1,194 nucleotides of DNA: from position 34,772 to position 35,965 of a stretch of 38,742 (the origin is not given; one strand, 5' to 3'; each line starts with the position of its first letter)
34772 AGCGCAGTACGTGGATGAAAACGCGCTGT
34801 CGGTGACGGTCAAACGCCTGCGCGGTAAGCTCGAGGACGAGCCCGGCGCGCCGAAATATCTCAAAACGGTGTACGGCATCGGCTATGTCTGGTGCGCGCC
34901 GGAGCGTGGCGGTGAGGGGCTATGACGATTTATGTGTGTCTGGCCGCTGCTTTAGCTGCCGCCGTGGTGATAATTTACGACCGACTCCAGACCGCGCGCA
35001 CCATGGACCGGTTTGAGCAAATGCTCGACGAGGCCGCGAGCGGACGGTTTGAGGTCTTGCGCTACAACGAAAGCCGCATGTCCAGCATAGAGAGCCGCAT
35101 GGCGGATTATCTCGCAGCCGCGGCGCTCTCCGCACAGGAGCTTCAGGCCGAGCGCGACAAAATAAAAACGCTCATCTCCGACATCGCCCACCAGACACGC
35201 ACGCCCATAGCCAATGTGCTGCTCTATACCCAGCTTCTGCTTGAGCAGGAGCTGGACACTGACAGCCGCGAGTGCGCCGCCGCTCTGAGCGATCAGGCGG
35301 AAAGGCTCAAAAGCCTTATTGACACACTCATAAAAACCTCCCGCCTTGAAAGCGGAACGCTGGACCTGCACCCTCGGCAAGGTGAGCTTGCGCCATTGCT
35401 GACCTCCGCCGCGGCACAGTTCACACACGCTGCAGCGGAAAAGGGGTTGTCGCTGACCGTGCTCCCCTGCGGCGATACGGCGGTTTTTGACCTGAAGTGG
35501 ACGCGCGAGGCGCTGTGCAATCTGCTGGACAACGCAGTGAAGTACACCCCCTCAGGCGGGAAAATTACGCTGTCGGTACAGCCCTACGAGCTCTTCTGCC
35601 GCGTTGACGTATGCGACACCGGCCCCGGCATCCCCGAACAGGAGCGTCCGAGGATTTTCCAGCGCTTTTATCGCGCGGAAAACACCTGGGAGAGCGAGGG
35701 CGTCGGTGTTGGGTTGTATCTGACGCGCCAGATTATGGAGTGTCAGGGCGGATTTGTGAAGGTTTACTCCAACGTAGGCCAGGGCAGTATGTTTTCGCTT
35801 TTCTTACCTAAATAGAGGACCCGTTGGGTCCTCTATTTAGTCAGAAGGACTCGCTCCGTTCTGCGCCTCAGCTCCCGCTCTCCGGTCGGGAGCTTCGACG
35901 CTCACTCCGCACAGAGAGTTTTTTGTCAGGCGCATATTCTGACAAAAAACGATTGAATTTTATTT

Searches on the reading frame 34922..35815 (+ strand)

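Call 14: search_protein_families(library=pfam, proteins=[window:34922-35815:+])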
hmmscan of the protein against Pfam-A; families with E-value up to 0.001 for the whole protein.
window:34922-35815:+ (297 aa): 2 families
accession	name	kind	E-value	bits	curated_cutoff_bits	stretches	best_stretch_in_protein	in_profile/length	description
PF02518.31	HATPase_c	-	9.1e-24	84.5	26.4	1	193-296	5-108/111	Histidine kinase-, DNA gyrase B-, and HSP90-like ATPase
PF00512.31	HisKA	-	3.8e-13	49.7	26.9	1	83-145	4-66/66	His Kinase A (phospho-acceptor) domain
